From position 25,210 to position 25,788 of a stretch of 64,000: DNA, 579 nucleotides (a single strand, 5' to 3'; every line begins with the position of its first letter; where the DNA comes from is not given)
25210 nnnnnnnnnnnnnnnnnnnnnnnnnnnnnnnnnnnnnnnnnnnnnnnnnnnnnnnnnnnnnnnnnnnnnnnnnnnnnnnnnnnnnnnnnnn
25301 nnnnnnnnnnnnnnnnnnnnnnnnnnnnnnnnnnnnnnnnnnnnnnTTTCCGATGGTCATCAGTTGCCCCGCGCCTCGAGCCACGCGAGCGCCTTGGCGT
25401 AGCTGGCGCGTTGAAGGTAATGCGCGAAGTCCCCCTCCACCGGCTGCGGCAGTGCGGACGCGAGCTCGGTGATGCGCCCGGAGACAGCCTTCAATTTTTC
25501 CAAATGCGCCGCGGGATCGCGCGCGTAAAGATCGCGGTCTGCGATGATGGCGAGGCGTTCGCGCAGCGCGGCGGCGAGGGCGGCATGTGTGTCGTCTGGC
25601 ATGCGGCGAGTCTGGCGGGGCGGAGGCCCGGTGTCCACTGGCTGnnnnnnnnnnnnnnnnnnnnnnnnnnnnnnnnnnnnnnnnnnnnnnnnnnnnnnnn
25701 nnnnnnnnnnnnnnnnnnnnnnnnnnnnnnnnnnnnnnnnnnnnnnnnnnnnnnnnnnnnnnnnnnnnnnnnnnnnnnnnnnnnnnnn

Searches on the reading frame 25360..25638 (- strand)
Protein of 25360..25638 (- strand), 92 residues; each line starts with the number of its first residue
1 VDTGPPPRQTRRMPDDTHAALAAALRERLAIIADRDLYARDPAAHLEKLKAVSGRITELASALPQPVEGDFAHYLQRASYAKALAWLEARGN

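Call 3: search_protein_families(library=pfam, proteins=[window:25360-25638:-], max_evalue=0.01)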
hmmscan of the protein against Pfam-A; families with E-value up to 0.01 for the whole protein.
window:25360-25638:- (92 aa): 0 families

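Call 4: search_protein_families(library=ncbifam, proteins=[window:25360-25638:-], max_evalue=0.01)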
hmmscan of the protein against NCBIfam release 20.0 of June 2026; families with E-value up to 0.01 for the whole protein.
window:25360-25638:- (92 aa): 0 families

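Call 20: find_homologous_proteins(query=window:25363-25602:-, max_evalue=0.01)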
Query seq(80 aa) (80 aa): 558 proteins with E <= 0.01 among 572 candidates; the best 120 are listed.
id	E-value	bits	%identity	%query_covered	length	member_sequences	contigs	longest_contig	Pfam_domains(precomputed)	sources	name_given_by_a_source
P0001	2.2e-43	163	100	100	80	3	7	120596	-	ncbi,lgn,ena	-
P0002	2.8e-34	134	81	100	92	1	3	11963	-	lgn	-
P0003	4.2e-31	124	79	100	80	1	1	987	-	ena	-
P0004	1.3e-30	123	77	99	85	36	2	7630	-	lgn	-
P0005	1.9e-30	122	81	96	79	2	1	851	-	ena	-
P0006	3.4e-30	121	76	100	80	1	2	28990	-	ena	-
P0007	4.1e-30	121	78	98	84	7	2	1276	-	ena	-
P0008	5.8e-30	121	76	100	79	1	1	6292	-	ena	-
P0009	6.8e-30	121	76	100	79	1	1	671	-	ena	-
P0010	8.1e-30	120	75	99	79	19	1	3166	-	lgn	-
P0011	8.1e-30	120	81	96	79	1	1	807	-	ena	-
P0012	8.5e-30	120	77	100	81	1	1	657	-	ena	-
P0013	1.3e-29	120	78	96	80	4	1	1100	-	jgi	jgi:hypothetical protein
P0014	1.5e-29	119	74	100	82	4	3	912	-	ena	-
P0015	1.5e-29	119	73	100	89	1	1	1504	-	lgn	-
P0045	1.2e-28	117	77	93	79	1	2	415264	-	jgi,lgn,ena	-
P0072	5.6e-28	114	74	96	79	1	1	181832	-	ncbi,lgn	-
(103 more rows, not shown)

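Call 22: find_encoding_contigs(protein=P0072, flank=10000, max_places=2)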
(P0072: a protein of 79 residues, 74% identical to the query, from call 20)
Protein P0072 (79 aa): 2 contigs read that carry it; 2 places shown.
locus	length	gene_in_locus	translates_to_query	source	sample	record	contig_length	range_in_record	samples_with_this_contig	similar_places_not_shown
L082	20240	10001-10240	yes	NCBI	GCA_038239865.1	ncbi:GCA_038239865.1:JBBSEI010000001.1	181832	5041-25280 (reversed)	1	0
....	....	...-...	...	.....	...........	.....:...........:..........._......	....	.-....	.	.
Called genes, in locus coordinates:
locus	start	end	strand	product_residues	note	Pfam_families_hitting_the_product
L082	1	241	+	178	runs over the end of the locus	PF00581:Rhodanese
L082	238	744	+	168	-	PF01592:NifU_N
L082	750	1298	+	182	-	PF01883:FeS_assembly_P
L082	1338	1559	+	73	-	-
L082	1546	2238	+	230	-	PF00300:His_Phos_1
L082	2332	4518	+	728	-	PF00672:HAMP (weak), PF00989:PAS (faint), PF13188:PAS_8 (weak), PF13426:PAS_9 (weak), PF02518:HATPase_c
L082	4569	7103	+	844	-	-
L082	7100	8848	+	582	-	PF05157:MshEN, PF00437:T2SSE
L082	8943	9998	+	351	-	PF01408:GFO_IDH_MocA (weak), PF02894:GFO_IDH_MocA_C, PF22725:GFO_IDH_MocA_C3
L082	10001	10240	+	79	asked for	-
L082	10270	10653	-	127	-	PF01850:PIN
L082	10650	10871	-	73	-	-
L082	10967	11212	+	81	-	-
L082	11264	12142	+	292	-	PF13557:Phenol_MetA_deg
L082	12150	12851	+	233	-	PF03544:TonB_C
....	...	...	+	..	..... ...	-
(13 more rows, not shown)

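Call 23: find_encoding_contigs(protein=P0045, flank=10000, max_places=2)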
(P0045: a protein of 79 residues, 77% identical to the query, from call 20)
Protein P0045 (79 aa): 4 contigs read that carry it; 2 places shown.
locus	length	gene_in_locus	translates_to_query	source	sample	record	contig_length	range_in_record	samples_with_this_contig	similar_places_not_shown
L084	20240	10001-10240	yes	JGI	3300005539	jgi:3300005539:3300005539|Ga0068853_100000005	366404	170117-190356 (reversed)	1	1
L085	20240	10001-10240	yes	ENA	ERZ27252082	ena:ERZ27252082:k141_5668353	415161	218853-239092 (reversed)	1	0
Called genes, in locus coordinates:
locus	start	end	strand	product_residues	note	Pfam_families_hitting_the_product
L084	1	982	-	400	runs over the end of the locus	PF11899:DUF3419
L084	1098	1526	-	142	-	-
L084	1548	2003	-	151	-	-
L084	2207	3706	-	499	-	PF03853:YjeF_N, PF01256:Carb_kinase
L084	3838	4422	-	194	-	PF01520:Amidase_3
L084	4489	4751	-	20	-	-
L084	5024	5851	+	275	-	PF06283:ThuA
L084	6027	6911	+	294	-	PF00135:COesterase, PF20434:BD-FAE, PF07859:Abhydrolase_3, PF00326:Peptidase_S9, PF01738:DLH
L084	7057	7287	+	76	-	-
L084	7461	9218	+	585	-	PF00920:ILVD_EDD_N, PF24877:ILV_EDD_C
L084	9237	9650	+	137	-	-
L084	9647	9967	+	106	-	-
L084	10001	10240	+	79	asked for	-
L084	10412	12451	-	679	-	PF12831:FAD_oxidored, PF25275:Golvesin_C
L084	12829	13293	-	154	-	PF01047:MarR, PF12802:MarR_2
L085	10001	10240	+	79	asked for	-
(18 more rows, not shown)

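Call 34: find_encoding_contigs(protein=P0002, flank=10000, max_places=3)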
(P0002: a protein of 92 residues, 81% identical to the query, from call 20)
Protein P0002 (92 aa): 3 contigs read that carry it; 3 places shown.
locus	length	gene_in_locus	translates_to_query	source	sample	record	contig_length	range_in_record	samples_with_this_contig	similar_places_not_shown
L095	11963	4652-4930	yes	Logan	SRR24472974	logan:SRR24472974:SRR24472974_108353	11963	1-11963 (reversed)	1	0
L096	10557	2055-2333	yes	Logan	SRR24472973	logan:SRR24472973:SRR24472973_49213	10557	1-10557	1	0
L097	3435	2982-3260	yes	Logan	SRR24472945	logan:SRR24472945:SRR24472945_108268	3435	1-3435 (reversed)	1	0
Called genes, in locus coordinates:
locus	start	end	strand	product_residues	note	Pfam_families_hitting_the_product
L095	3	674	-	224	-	?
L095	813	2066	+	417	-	PF13187:Fer4_9 (faint), PF00037:Fer4 (faint), PF12797:Fer4_2 (faint), PF12838:Fer4_7, PF13183:Fer4_8, PF13237:Fer4_10 (weak), PF13534:Fer4_17, PF02754:CCG, +3 more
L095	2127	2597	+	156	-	-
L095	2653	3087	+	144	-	-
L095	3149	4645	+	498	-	PF03136:Pup_ligase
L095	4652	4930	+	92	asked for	-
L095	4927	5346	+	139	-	PF01894:YjbQ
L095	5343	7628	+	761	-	PF05893:LuxC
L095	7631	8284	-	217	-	PF01625:PMSR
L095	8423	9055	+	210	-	PF01510:Amidase_2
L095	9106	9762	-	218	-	PF12690:BsuPI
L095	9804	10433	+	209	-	-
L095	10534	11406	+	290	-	PF03547:Mem_trans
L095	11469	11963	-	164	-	?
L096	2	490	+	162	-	?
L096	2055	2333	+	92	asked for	-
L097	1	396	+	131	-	?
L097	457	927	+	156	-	-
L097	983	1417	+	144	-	-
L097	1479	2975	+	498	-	PF03136:Pup_ligase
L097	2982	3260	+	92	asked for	-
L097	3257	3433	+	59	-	?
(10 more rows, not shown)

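Call 35: find_encoding_contigs(protein=P0006, flank=10000, max_places=2)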
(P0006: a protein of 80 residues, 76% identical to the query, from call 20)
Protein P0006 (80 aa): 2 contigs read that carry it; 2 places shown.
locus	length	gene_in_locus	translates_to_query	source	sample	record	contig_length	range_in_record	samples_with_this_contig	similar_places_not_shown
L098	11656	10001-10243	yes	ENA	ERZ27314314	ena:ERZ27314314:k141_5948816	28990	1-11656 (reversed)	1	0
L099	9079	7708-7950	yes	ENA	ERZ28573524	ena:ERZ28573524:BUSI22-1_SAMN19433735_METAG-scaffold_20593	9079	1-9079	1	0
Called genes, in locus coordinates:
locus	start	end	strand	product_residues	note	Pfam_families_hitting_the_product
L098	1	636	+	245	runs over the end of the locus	PF00226:DnaJ, PF01556:DnaJ_C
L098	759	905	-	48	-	-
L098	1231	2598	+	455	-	PF07394:DUF1501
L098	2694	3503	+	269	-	PF12146:Hydrolase_4 (weak), PF00561:Abhydrolase_1, PF12697:Abhydrolase_6 (faint)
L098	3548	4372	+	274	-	PF16656:Pur_ac_phosph_N (weak)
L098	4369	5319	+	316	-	PF00106:adh_short, PF08659:KR (weak), PF13561:adh_short_C2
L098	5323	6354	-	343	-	PF01145:Band_7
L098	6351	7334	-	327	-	PF01145:Band_7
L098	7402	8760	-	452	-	PF12801:Fer4_5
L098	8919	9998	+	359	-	PF22725:GFO_IDH_MocA_C3, PF02894:GFO_IDH_MocA_C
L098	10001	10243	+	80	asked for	-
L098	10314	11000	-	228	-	PF07589:PEP_exosort_dom (weak)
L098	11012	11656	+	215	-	?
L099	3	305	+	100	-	?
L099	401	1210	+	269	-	PF12146:Hydrolase_4 (weak), PF00561:Abhydrolase_1, PF12697:Abhydrolase_6 (faint)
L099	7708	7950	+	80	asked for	-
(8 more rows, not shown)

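Call 38: search_protein_families(library=pfam, proteins=[window:25360-25602:-, L095:4927-5346:+], max_evalue=5)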
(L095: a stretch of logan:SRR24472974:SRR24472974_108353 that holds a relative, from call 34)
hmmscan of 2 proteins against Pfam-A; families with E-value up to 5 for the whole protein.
window:25360-25602:- (80 aa): 0 families

L095:4927-5346:+ (139 aa): 1 family
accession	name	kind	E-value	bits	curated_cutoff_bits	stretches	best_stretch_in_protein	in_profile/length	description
PF01894.22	UPF0047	-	2.5e-38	131.2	27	1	20-136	1-117/117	Uncharacterised protein family UPF0047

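Call 51: search_protein_families(library=padloc, proteins=[window:25360-25602:-], max_evalue=0.001)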
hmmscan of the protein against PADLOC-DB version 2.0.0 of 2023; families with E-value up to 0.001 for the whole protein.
window:25360-25602:- (80 aa): 0 families

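Call 58: predict_structure(alignment_id=A1)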
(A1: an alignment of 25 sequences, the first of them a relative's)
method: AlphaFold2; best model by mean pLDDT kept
length: 80 residues; sequences in the alignment: 25
mean_pLDDT: 92.6   pTM: 0.81
mean pLDDT of the five models: 92.6, 92.2, 91.3, 90.9, 90.8
residues with pLDDT >= 90: 66; 70-90: 11; 50-70: 2; < 50: 1
segments of 3 or more residues with pLDDT < 50: none
pLDDT, mean of each block of 10 residues (from residue 1): 84 98 97 98 95 89 94 86
secondary structure, 60 per line:
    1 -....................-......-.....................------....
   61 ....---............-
elements in order: H2-21 H23-28 H30-50 H57-64 H68-79

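Call 62: fold_search(model_id=the predicted structure, library=pdb)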
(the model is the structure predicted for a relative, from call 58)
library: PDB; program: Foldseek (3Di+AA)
matches with E <= 10: 50; with E <= 0.001: 0
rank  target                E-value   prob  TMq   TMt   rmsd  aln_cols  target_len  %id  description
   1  9x1x                  1.3e+00  0.12  0.26  0.23   7.3        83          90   24  Crystal structure of de novo designed complement C9 mini-inhibitor form 2 (released 2026-02-18)
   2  9n0n_C                1.9e+00  0.18  0.39  0.07   6.1        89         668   19  Cryo EM structure of the Closed tetramer of Rv2531c from Mycobacterium tuberculosis (released 2025-11-26)
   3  4k0d_A                2.0e+00  0.18  0.40  0.28  10.5        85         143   24  Periplasmic sensor domain of sensor histidine kinase, Adeh_2942 (released 2013-06-12)
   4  6w6x_A                2.4e+00  0.33  0.53  0.35   7.9        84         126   15  Crystal Structure of ABLE Apo-protein (released 2020-08-26)
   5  9x1w                  3.4e+00  0.07  0.26  0.24   7.3        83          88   22  Crystal structure of de novo designed complement C9 mini-inhibitor form 1 (released 2026-02-18)
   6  6x94                  3.4e+00  0.06  0.28  0.08   7.4        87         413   17  An orthogonal seryl-tRNA synthetase/tRNA pair for noncanonical amino acid mutagenesis in Escherichia coli (released 2020-11-04)
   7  3epv_A                3.9e+00  0.07  0.34  0.27  10.7        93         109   16  X-ray Structure of the Metal-sensor CnrX in both the Apo- and Copper-bound Forms (released 2008-11-25)
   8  6yvd_D                3.9e+00  0.07  0.27  0.08   8.6        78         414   14  Head segment of the S.cerevisiae condensin holocomplex in presence of ATP (released 2020-07-22)
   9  6vme_U                4.1e+00  0.35  0.63  0.51   7.3        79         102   10  Human ESCRT-I heterotetramer headpiece (released 2020-05-20)
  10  2ysu_B                4.1e+00  0.08  0.36  0.28  13.3        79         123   15  Structure of the complex between BtuB and Colicin E2 receptor binding domain (released 2007-06-19)
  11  2y3h_C                4.3e+00  0.07  0.34  0.28  10.8        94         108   16  E63Q mutant of Cupriavidus metallidurans CH34 CnrXs (released 2011-03-30)
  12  6vme_W                4.6e+00  0.30  0.57  0.45   4.5        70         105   11  Human ESCRT-I heterotetramer headpiece (released 2020-05-20)
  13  1s94_A                4.6e+00  0.06  0.30  0.23   9.7        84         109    7  Crystal structure of the Habc domain of neuronal syntaxin from the squid Loligo pealei (released 2004-05-11)
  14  2wzk                  4.9e+00  0.14  0.45  0.14   6.4        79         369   16  Structure of the Cul5 N-terminal domain at 2.05A resolution. (released 2009-12-15)
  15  9rgx_B                4.9e+00  0.10  0.42  0.37   8.1        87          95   18  X-ray crystal structure of a de novo designed single-chain antiparallel 3-helix coiled-coil bundle, sc-apCC3-ACW (released 2025-09-03)
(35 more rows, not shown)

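Call 67: search_protein_families(library=ncbifam, proteins=[L095:4927-5346:+], max_evalue=0.00001)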
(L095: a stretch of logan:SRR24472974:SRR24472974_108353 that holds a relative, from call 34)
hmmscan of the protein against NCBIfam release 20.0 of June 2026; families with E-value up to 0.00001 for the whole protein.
L095:4927-5346:+ (139 aa): 1 family
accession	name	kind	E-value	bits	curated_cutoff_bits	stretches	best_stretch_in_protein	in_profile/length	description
TIGR00149.1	TIGR00149_YjbQ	hypoth_equivalog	9.6e-34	116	67.75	1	14-139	9-132/132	secondary thiamine-phosphate synthase enzyme YjbQ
